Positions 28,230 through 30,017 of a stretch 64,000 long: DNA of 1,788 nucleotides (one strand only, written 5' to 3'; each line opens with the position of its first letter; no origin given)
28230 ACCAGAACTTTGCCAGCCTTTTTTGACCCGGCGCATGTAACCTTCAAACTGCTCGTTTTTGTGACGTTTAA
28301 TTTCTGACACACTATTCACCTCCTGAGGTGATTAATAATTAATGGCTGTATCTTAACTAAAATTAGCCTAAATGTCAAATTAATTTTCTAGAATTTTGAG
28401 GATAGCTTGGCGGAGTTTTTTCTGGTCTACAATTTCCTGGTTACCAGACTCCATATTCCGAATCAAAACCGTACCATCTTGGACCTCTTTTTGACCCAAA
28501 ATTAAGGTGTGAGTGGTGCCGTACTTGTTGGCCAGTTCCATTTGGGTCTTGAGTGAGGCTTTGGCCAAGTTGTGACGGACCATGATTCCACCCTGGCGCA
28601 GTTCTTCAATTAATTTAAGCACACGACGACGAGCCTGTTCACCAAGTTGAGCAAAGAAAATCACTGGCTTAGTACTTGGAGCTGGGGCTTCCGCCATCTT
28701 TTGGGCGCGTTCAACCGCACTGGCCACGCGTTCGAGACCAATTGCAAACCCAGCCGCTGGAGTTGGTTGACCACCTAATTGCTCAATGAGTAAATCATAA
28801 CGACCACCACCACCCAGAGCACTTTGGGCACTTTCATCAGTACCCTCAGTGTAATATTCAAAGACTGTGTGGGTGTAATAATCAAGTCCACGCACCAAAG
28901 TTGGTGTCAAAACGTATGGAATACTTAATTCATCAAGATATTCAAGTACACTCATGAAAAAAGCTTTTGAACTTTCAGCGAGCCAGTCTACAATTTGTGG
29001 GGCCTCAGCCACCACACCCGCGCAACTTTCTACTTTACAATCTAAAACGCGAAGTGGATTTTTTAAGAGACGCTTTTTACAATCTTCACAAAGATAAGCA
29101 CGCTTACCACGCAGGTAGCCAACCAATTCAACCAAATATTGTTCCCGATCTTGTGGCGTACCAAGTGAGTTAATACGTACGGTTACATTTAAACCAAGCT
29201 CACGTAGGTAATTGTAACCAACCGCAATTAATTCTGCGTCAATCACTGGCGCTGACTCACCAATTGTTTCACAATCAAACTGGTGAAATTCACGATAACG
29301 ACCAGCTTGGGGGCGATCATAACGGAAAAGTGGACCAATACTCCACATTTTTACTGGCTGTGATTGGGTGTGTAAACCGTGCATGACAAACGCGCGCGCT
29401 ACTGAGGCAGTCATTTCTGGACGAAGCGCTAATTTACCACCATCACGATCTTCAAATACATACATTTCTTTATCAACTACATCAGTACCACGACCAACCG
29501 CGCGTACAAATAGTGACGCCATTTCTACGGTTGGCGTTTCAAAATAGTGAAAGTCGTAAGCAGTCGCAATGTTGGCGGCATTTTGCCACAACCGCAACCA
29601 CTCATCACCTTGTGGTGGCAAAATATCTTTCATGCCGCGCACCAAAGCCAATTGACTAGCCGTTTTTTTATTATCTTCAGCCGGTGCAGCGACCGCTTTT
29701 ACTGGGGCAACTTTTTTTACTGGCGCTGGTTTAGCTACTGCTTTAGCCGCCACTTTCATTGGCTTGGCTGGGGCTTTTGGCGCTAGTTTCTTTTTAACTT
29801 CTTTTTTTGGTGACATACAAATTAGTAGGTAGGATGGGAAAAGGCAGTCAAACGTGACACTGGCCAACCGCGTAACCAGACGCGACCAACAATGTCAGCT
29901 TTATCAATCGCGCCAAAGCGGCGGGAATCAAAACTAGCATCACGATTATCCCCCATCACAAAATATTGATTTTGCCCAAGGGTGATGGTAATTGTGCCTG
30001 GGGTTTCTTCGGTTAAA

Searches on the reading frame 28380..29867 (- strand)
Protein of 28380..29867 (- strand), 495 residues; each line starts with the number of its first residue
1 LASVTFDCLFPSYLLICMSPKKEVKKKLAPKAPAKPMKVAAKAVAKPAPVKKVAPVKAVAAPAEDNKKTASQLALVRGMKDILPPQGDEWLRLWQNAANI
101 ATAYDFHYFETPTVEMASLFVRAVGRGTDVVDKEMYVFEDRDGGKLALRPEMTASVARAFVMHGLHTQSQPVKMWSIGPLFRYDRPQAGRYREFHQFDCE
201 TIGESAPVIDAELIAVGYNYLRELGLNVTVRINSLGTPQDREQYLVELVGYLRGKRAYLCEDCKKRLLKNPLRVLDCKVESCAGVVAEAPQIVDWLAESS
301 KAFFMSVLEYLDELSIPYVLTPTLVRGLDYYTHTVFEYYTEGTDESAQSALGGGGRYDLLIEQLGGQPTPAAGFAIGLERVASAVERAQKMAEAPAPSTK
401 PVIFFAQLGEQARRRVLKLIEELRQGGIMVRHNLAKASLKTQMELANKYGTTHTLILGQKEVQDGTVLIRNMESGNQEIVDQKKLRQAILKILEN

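Call 44: search_protein_families(library=pfam, proteins=[window:28380-29867:-], max_evalue=0.001)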
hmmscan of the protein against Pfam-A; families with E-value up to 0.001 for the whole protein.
window:28380-29867:- (495 aa): 4 families
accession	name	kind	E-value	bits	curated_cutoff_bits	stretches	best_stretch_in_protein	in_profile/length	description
PF13393.11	tRNA-synt_His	-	6.6e-38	131.1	25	1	78-381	1-308/308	Histidyl-tRNA synthetase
PF00587.30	tRNA-synt_2b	-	3.6e-14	53.6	29.3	1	136-367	1-148/179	tRNA synthetase class II core domain (G, H, P, S and T)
PF03129.25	HGTP_anticodon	-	1.8e-10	41.2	21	1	409-491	8-93/94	Anticodon binding domain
PF01409.25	tRNA-synt_2d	-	5.7e-07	29.7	19.8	1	134-233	67-163/246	tRNA synthetases class II core domain (F)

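Call 87: find_homologous_proteins(query=window:28380-29867:-, max_evalue=1e-30)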
Query window:28380-29867:- (495 aa): 7965 proteins with E <= 1e-30 among 8000 candidates; the best 120 are listed.
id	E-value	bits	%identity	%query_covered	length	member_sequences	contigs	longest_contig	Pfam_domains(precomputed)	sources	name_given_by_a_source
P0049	0.0e+0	1070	100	97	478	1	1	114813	PF13393.12,PF03129.26,PF01409.26,PF00587.31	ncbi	-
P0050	6.3e-254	861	82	97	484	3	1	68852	PF13393.12,PF03129.26,PF01409.26,PF00587.31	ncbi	-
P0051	4.4e-251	852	84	90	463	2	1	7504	PF13393.12,PF03129.26,PF01409.26,PF00587.31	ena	-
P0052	7.1e-246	834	82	87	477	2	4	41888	PF13393.12,PF03129.26,PF01409.26,PF00587.31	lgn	-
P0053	9.8e-246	834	77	97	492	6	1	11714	PF13393.12,PF03129.26,PF01409.26,PF00587.31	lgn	-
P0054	2.0e-245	833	77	97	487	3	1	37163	PF13393.12,PF03129.26,PF01409.26,PF00587.31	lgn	-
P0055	8.8e-240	814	83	87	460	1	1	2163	PF13393.12,PF03129.26,PF01409.26,PF00587.31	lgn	-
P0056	1.8e-234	797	79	89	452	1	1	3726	PF13393.12,PF03129.26,PF01409.26,PF00587.31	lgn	-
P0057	1.1e-231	788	81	86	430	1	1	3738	PF13393.12,PF03129.26,PF01409.26,PF00587.31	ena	-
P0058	6.7e-231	785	73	91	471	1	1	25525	PF13393.12,PF03129.26,PF01409.26,PF00587.31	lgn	-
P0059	2.6e-230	783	76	94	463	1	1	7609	PF13393.12,PF03129.26,PF01409.26,PF00587.31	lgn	-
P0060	1.2e-228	778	76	90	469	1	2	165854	PF13393.12,PF03129.26,PF01409.26,PF00587.31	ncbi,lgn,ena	-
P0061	2.7e-223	760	80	84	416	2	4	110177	PF13393.12,PF03129.26,PF01409.26,PF00587.31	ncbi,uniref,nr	ncbi:MAG: histidine--tRNA ligase [Candidatus Magasanikbacteria bacterium RIFCSPHIGHO2_01_FULL_41_23]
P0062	1.9e-216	737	75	87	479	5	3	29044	PF13393.12,PF03129.26,PF00587.31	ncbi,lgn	-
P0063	2.4e-212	724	70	97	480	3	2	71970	PF13393.12,PF03129.26,PF00587.31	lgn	-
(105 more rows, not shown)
